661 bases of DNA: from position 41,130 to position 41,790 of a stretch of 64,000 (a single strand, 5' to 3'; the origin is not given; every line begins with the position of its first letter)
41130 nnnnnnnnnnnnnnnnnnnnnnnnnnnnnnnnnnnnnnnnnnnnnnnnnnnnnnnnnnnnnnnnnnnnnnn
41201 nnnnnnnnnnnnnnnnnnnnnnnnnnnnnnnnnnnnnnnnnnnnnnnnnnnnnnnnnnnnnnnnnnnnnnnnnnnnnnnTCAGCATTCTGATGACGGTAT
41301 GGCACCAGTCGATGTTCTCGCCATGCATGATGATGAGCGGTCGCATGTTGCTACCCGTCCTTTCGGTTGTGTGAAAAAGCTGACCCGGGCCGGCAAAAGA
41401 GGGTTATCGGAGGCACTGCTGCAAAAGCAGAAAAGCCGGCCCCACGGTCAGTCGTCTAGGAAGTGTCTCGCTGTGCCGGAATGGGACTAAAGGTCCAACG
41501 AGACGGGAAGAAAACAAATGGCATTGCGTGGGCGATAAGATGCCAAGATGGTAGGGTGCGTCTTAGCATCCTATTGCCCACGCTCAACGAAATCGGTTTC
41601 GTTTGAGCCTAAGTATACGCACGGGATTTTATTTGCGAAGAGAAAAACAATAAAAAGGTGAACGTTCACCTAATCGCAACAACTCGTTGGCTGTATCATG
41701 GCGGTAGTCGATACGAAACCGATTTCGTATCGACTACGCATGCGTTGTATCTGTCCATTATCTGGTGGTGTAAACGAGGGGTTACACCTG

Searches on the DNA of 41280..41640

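Call 5: search_rna_families(source=window, start=41280, end=41640, threshold=evalue, max_evalue=10, show_alignments=3)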
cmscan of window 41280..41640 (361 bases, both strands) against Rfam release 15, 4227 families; matches with E-value up to 10: 5.
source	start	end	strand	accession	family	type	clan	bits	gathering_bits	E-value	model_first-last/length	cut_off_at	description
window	41524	41583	-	RF03264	MIR1024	Gene; miRNA;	-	14.9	70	4.4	1-109/109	no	MIR1024 microRNA precursor family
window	41409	41448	-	RF01839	eeev_FSE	Cis-reg; frameshift_element;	-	13.8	80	3.9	1-73/73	no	eastern equine encephalitis ribosomal frameshift element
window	41286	41368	+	RF01498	Afu_190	Gene; snRNA; snoRNA; CD-box;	-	12.8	35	3.1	1-100/100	no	A. fumigatus snoRNA Afu_190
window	41376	41443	+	RF00176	Tombus_3_IV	Cis-reg;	-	12.4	33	4.2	1-92/92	no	Tombusvirus 3' UTR region IV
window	41327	41350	+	RF01304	sR5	Gene; snRNA; snoRNA; CD-box;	-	10.3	40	6.8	1-53/53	no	Small nucleolar RNA sR5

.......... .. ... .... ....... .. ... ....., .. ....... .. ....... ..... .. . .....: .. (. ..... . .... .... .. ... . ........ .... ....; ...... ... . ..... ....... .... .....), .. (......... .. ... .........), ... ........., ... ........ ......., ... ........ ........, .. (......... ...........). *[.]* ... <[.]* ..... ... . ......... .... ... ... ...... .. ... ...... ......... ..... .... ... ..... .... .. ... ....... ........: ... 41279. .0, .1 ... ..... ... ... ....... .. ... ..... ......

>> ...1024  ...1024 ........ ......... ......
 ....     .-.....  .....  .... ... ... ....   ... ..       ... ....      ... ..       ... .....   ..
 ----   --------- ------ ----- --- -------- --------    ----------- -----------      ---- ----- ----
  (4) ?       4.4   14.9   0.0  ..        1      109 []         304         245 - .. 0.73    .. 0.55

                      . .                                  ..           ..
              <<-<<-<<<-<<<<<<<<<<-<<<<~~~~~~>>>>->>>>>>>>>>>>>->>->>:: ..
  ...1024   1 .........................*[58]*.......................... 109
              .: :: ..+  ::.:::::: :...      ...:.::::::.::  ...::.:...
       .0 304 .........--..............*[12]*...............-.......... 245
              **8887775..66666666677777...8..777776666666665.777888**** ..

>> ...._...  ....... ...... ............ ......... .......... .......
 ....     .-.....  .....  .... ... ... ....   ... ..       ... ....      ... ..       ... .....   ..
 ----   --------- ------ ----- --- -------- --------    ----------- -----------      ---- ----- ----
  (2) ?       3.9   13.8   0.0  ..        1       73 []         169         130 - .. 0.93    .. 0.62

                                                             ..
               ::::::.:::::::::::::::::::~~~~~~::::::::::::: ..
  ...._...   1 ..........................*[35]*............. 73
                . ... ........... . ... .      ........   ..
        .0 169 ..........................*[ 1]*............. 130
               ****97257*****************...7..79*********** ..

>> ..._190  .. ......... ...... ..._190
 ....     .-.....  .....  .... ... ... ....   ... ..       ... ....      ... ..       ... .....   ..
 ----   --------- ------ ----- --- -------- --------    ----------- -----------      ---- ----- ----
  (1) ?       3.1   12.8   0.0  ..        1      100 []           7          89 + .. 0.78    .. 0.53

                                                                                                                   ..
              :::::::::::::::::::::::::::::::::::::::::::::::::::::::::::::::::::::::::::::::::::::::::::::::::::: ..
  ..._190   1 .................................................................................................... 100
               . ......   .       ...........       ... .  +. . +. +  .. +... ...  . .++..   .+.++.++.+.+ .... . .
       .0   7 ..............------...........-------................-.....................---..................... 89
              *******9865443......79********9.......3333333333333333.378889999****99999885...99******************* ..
